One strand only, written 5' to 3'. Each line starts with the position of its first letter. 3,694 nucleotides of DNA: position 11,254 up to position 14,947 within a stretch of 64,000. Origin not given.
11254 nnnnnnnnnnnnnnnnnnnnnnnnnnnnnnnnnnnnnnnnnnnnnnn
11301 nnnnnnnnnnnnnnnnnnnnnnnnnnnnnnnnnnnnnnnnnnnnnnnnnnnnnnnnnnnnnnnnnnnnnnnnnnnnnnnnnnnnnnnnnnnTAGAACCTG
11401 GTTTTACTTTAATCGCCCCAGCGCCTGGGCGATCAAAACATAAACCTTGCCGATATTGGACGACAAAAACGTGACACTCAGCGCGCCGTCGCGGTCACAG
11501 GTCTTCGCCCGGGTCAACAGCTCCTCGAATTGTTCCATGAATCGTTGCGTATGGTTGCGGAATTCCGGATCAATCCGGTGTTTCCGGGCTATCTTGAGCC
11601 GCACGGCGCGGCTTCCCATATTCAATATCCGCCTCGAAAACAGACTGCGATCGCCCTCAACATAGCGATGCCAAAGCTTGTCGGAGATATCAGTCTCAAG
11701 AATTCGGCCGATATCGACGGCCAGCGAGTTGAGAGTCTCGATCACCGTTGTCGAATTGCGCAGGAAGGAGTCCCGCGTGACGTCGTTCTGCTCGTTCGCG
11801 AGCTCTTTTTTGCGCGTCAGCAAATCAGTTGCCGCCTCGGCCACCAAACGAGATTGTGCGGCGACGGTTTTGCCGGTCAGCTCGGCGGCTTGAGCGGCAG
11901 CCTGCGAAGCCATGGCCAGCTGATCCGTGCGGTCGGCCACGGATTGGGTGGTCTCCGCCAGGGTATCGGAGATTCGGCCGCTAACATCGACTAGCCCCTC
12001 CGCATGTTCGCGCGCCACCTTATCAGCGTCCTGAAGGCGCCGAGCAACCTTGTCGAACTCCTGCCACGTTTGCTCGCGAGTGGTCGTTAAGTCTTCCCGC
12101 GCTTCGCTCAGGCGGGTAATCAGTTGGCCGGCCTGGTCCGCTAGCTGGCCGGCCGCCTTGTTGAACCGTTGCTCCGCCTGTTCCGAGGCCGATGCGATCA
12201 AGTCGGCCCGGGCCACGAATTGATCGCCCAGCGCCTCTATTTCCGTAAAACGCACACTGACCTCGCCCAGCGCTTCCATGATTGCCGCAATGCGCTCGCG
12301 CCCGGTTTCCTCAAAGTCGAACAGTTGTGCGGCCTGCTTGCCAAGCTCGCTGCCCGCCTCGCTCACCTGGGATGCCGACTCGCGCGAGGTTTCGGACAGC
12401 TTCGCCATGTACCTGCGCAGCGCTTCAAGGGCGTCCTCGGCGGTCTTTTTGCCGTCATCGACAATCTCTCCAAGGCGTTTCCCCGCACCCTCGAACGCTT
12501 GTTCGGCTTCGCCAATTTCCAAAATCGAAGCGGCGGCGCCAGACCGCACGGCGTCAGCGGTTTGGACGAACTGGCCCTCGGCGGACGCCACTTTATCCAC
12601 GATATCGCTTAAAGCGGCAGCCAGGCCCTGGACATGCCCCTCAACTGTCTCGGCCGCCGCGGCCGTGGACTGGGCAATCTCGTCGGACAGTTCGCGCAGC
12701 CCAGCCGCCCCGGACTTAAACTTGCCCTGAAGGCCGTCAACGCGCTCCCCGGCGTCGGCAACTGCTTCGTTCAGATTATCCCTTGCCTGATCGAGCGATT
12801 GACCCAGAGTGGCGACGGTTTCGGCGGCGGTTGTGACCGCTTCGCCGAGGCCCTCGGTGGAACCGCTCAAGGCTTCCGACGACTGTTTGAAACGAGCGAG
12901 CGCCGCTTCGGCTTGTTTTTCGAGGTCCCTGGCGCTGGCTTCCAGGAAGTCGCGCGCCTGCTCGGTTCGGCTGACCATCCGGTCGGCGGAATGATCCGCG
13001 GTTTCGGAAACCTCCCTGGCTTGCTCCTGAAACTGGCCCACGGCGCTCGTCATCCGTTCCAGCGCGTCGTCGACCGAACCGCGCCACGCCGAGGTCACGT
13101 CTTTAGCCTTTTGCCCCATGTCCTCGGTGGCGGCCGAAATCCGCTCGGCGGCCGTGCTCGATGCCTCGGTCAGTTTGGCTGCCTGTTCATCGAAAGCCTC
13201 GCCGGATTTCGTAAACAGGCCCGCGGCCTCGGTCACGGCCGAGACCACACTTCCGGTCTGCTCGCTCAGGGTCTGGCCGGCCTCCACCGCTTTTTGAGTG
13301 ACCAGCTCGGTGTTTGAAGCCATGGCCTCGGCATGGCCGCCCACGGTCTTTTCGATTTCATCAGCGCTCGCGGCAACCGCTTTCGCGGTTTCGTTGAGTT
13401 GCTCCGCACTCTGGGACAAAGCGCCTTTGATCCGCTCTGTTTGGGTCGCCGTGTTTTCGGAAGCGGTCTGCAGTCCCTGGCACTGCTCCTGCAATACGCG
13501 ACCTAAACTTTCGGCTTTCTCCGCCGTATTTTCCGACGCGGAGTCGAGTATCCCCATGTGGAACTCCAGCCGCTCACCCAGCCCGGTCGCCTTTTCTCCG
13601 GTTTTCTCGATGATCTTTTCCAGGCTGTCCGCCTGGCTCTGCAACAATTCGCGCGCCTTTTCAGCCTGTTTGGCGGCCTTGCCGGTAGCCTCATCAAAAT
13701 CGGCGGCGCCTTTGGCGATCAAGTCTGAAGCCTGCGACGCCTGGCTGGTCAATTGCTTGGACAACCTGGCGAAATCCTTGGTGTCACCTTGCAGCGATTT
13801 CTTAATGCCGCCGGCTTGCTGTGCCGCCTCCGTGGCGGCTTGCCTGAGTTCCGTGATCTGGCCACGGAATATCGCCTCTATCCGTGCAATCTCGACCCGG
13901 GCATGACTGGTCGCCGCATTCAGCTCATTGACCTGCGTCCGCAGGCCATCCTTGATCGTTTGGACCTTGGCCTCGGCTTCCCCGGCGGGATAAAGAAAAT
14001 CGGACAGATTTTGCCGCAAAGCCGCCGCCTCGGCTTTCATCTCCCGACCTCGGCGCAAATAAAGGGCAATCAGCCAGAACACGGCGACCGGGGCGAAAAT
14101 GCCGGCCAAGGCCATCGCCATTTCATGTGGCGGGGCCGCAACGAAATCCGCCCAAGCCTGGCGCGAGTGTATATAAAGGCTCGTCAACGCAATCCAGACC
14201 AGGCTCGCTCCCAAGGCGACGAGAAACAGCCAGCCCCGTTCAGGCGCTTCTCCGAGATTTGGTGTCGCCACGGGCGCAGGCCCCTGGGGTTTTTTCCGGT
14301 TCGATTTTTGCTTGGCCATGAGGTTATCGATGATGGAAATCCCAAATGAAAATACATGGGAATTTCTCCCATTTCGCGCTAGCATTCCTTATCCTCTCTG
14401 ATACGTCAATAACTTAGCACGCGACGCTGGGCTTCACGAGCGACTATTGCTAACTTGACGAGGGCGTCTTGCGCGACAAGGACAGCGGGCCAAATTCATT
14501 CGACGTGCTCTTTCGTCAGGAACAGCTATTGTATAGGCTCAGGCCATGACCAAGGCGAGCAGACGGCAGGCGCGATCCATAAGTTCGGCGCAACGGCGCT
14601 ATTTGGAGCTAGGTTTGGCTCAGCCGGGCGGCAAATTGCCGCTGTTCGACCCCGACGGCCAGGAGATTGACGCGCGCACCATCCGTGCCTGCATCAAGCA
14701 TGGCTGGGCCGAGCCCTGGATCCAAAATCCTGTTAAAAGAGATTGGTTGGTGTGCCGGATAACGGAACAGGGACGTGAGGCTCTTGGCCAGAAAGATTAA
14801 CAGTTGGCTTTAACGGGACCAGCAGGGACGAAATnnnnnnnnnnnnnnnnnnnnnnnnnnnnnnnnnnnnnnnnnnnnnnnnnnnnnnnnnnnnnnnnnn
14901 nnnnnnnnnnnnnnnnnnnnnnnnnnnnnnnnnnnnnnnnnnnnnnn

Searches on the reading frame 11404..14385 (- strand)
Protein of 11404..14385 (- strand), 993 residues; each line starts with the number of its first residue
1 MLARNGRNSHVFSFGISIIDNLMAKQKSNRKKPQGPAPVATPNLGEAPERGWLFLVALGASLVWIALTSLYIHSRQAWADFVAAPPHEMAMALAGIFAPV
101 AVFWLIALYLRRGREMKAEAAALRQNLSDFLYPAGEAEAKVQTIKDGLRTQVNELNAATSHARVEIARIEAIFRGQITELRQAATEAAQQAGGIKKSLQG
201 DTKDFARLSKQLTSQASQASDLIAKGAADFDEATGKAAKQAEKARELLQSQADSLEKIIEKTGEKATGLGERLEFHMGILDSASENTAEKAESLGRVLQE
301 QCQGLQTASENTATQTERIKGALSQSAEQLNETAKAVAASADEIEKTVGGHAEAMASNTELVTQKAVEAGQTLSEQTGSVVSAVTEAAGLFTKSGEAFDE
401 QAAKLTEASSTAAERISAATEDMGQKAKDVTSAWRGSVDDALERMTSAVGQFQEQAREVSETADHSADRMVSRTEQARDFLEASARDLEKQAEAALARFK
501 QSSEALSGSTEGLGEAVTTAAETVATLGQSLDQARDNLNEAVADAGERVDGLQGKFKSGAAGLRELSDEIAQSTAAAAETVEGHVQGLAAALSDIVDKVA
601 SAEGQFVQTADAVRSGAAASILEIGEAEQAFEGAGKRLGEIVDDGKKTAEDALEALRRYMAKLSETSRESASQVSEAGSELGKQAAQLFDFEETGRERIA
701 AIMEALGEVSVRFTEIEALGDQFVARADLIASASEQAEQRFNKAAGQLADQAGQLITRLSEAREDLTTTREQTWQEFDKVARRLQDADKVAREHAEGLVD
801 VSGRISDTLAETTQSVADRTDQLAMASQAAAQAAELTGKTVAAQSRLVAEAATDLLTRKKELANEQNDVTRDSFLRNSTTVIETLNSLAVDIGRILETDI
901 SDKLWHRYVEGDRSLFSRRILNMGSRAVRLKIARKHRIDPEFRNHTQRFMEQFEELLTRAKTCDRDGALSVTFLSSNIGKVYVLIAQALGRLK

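Call 3: search_protein_families(library=pfam, proteins=[window:11404-14385:-], max_evalue=1)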
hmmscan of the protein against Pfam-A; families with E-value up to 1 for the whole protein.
window:11404-14385:- (993 aa): 8 families
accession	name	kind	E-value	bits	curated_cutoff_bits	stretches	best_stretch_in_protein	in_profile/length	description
PF04108.17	ATG17_like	-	9.1e-11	42.3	43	3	476-716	42-280/355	Autophagy protein ATG17-like domain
PF01442.23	Apolipoprotein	-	5.6e-09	36.4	90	2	511-705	4-180/190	Apolipoprotein A1/A4/E domain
PF07464.16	ApoLp-III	-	3.9e-08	34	36.3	2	421-523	13-116/146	Apolipophorin-III precursor (apoLp-III)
PF07889.17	DUF1664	-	0.003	18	34.6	1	522-601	41-119/124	Protein of unknown function (DUF1664)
PF06009.19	Laminin_II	-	0.03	14.8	33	1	437-509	14-85/138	Laminin Domain II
PF02601.20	Exonuc_VII_L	-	0.073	13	35.9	2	410-533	132-246/315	Exonuclease VII, large subunit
PF01544.23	CorA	-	0.096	12.4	27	1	731-824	124-219/292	CorA-like Mg2+ transporter protein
PF06103.16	DUF948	-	0.28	11.8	37.2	0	285-342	25-82/89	Bacterial protein of unknown function (DUF948)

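Call 4: search_protein_families(library=ncbifam, proteins=[window:11404-14385:-], max_evalue=1)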
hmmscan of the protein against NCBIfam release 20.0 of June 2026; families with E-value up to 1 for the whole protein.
window:11404-14385:- (993 aa): 5 families
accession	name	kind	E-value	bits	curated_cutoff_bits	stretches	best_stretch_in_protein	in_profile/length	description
NF033914.0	antiphage_ZorA_1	subfamily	8.6e-09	34.2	190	2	364-601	377-614/619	anti-phage ZorAB system protein ZorA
TIGR02169.1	SMC_prok_A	equivalog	1.6e-07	29.5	729.4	3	400-614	252-466/1165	chromosome segregation protein SMC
NF045487.1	ASRP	equivalog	1.1e-05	24.3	300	3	239-592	145-491/593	archaea-specific SMC-related protein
TIGR00996.1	Mtu_fam_mce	paralog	0.0072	15.5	140.5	3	439-545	170-271/291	MCE family protein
TIGR04523.1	Mplasa_alph_rch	subfamily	0.0099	13.8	270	0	146-493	267-606/745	helix-rich protein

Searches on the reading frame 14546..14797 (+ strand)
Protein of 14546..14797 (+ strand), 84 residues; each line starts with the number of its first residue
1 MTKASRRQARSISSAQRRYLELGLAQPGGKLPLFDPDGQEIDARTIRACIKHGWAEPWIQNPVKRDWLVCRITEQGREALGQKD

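Call 3: search_protein_families(library=pfam, proteins=[window:14546-14797:+], max_evalue=1)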
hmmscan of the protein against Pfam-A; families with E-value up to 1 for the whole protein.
window:14546-14797:+ (84 aa): 1 family
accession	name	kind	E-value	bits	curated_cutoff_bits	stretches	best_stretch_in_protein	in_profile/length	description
PF19939.4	DUF6401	-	0.09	13.7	29.2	1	47-73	43-69/82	Family of unknown function (DUF6401)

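Call 4: search_protein_families(library=ncbifam, proteins=[window:14546-14797:+], max_evalue=1)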
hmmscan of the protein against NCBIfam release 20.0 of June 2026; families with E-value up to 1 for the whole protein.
window:14546-14797:+ (84 aa): 1 family
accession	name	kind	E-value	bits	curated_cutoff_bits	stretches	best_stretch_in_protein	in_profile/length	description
TIGR00028.1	Mtu_PIN_fam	subfamily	0.15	12.3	73.6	1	45-76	14-46/143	TA system VapC family ribonuclease toxin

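Call 71: search_protein_families(library=pfam, proteins=[window:14546-14797:+], max_evalue=5)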
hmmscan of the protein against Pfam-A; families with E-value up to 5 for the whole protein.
window:14546-14797:+ (84 aa): 1 family
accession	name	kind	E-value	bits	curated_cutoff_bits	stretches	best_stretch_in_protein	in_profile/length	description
PF19939.4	DUF6401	-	0.09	13.7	29.2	1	47-73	43-69/82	Family of unknown function (DUF6401)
